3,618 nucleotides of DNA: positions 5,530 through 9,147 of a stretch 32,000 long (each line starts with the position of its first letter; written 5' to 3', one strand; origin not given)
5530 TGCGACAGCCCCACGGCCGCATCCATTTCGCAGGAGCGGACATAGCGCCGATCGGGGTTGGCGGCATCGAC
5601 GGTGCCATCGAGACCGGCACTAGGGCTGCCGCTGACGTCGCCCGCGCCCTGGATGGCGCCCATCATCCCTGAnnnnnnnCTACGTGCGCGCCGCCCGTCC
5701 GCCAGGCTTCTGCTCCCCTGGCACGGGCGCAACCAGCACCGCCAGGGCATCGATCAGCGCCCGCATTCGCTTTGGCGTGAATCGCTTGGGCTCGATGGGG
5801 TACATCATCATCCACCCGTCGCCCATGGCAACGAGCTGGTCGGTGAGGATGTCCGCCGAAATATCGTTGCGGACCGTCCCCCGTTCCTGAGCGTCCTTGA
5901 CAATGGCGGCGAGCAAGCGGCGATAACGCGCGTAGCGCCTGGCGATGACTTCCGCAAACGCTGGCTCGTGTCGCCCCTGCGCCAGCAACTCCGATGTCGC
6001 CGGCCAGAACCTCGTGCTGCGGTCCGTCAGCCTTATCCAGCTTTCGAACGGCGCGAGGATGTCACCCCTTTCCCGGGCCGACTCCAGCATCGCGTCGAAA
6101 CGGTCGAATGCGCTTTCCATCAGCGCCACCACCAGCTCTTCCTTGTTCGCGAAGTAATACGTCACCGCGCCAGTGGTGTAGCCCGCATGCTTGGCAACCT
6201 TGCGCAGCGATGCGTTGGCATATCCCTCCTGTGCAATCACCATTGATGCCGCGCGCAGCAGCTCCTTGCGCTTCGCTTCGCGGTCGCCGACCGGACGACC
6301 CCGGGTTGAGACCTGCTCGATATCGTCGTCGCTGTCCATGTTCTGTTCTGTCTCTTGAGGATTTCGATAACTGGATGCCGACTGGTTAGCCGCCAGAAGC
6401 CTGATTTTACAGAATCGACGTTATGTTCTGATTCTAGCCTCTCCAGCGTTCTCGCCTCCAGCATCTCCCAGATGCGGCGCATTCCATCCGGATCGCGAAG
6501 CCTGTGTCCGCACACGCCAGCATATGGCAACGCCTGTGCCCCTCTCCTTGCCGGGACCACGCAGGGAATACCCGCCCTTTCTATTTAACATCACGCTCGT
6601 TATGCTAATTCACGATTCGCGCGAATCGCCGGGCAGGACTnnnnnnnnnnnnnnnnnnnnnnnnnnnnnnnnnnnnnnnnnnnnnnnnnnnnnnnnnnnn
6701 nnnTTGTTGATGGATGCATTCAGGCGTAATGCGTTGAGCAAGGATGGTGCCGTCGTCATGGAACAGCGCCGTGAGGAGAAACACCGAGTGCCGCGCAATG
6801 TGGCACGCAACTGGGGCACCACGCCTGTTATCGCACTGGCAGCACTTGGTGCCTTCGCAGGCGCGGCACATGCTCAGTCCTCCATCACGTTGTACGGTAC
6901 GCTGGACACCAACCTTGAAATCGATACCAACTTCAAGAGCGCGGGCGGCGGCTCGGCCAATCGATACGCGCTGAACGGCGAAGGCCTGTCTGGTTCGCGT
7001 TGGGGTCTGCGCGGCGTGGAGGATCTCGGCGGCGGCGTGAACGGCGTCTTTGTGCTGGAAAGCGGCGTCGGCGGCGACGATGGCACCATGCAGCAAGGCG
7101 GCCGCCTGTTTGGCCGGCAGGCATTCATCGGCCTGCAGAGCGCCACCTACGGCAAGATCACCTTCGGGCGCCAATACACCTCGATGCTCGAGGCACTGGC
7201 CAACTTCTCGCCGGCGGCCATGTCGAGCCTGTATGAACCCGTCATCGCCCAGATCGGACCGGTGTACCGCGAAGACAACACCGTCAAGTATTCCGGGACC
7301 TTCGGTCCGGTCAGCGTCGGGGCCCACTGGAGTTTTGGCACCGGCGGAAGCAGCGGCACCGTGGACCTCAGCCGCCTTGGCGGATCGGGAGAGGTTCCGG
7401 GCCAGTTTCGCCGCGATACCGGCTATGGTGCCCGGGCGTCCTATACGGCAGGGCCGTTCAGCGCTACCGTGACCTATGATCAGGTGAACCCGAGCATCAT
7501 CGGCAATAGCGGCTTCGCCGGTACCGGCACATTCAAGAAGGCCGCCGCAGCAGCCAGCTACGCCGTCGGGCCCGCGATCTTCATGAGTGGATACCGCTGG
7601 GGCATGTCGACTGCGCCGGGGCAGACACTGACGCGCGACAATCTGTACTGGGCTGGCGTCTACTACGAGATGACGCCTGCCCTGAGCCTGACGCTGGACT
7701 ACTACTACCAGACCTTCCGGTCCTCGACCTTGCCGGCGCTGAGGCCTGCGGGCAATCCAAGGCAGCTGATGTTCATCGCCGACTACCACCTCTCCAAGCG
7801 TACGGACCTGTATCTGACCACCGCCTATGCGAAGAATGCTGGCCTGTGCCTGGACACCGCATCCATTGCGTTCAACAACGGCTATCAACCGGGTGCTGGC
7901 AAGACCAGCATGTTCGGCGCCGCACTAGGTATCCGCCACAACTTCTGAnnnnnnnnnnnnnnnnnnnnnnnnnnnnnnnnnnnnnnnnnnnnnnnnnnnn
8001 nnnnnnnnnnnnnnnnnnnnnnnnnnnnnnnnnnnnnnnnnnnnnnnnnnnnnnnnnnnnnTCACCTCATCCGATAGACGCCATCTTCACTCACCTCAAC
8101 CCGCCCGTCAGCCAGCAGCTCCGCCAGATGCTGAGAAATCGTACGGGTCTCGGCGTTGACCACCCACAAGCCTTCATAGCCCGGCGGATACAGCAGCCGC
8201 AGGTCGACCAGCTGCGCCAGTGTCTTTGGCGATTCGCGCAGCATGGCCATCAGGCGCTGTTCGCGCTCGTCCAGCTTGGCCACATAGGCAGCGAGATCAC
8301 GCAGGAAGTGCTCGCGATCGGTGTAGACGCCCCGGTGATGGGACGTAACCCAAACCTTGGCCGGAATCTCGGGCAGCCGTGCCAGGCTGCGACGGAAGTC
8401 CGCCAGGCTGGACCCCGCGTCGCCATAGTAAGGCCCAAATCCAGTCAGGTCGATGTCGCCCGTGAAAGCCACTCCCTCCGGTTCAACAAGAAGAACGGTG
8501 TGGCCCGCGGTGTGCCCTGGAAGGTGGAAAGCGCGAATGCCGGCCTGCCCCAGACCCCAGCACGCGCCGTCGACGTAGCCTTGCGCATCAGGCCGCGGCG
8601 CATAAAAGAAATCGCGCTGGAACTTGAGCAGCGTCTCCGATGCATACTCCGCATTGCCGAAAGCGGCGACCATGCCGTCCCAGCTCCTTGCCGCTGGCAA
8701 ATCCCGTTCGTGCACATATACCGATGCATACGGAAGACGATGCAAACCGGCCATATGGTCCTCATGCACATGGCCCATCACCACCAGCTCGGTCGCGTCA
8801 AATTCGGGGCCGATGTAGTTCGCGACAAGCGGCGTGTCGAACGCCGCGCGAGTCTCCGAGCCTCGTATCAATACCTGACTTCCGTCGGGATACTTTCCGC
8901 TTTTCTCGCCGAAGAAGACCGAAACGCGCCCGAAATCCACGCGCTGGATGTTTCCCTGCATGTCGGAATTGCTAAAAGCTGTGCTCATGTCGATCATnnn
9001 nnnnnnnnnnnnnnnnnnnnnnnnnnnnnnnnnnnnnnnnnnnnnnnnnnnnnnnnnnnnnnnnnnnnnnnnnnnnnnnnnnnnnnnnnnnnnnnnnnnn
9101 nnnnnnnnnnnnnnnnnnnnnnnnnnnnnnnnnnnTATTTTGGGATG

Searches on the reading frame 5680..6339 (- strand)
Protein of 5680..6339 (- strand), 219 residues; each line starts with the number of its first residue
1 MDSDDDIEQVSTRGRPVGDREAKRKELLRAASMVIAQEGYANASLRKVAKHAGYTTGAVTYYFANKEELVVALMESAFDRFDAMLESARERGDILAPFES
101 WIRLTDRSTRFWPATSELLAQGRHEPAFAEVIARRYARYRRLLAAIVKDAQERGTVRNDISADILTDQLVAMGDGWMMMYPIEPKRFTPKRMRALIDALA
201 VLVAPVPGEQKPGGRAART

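Call 86: search_protein_families(library=ncbifam, proteins=[window:5680-6339:-], max_evalue=0.00001)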
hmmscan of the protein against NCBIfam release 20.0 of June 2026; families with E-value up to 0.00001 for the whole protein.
window:5680-6339:- (219 aa): 15 families
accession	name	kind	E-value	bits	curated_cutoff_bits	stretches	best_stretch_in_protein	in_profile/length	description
NF041196.1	ScbR_bind_reg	equivalog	2e-20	73.8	150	1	24-200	8-186/191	ScbR family autoregulator-binding transcription factor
NF051852.1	efflux_TF_MtrR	exception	8.5e-15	55.1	280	1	23-191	11-188/205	multidrug efflux system transcriptional repressor MtrR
TIGR03384.1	betaine_BetI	equivalog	4.5e-13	49.3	201.3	1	19-88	5-74/189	choline-binding transcriptional repressor BetI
NF053878.1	FATransRegFadRBac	equivalog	2.6e-12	46.9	200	1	22-87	3-68/190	fatty acid metabolism transcriptional regulator FadR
NF011584.0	PRK15008.1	equivalog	5.3e-12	46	230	1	17-119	13-115/212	HTH-type transcriptional regulator RutR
NF001978.0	PRK00767.1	equivalog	9e-11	41.9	118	1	17-90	4-77/197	transcriptional regulator BetI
TIGR03613.1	RutR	equivalog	2.3e-10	40.6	368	1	21-120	7-106/202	pyrimidine utilization regulatory protein R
NF037937.1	septum_RefZ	equivalog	9.4e-10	38.7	180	1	25-95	2-72/195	forespore capture DNA-binding protein RefZ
NF051457.1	acryl_TF_AcuR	equivalog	1.7e-08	34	247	1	12-87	4-82/204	acrylate utilization transcriptional regulator AcuR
NF011572.0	PRK14996.1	equivalog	3.7e-08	33.5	144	1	19-198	5-184/192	TetR family transcriptional regulator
NF053516.1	TranRepPrsAVib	equivalog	6.2e-08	32.7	300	1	20-87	4-71/208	TetR family transcriptional repressor PsrA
NF053731.1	TransRegFasRMycb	equivalog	3e-07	30.4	330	1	20-81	9-70/199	HTH-type transcriptional activator FasR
NF007949.0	PRK10668.1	equivalog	6e-07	29.1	271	1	23-77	12-66/216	multidrug efflux transporter transcriptional repressor AcrR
NF033703.1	transcr_KstR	equivalog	1.4e-06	28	280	1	22-94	7-79/185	cholesterol catabolism transcriptional regulator KstR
NF007430.0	PRK09975.1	equivalog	1.4e-06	27.6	274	0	23-73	12-62/220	acrEF/envCD operon transcriptional regulator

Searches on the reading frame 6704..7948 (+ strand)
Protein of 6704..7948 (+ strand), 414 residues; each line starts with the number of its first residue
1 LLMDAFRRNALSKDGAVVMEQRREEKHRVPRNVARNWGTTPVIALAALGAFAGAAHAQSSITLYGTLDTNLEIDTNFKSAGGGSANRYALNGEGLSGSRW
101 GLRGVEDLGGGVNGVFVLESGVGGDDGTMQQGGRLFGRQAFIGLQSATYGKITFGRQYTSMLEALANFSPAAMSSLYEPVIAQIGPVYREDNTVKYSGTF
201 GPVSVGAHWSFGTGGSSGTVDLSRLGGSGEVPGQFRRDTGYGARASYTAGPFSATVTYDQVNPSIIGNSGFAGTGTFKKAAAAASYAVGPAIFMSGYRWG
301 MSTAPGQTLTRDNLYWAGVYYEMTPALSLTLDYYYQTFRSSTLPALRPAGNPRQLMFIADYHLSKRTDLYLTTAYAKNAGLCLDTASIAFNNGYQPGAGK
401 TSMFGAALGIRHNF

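Call 86: search_protein_families(library=ncbifam, proteins=[window:6704-7948:+], max_evalue=0.00001)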
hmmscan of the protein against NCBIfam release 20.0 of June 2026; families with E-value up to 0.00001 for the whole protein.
window:6704-7948:+ (414 aa): 1 family
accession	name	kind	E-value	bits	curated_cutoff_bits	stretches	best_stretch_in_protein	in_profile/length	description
NF040479.1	porin_porB_Neis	equivalog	2.9e-10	40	480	1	45-165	5-120/344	trimeric porin PorB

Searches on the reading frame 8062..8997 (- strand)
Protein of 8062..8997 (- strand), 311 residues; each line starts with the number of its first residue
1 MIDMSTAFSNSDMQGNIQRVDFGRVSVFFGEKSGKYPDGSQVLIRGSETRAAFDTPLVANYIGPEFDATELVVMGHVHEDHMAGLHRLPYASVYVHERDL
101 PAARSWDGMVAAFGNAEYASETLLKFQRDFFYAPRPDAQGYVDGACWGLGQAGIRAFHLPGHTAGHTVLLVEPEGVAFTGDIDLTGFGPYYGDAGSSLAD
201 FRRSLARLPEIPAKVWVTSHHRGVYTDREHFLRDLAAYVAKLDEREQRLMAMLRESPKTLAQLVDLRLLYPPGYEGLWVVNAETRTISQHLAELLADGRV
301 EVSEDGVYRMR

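Call 86: search_protein_families(library=ncbifam, proteins=[window:8062-8997:-], max_evalue=0.00001)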
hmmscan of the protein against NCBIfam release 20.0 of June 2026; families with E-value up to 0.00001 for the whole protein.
window:8062-8997:- (311 aa): 5 families
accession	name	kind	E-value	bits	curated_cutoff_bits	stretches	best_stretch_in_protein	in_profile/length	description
TIGR04558.1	SoxH_rel_PQQ_1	hypoth_equivalog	1.1e-07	31.3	300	1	72-245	75-236/285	quinoprotein relay system zinc metallohydrolase 1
NF033105.1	bla_subclass_B3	equivalog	8.8e-07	28.5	240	1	63-224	56-216/257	subclass B3 metallo-beta-lactamase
TIGR03413.1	GSH_gloB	equivalog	9.4e-07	28.4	200.8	0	149-260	94-202/248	hydroxyacylglutathione hydrolase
NF047925.1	pyridox_lacton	equivalog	5.7e-06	26.3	325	0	61-173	81-196/268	4-pyridoxolactonase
NF012229.1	bla_class_B_core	domain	7.6e-06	26.1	100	0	65-170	49-137/139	metallo-beta-lactamase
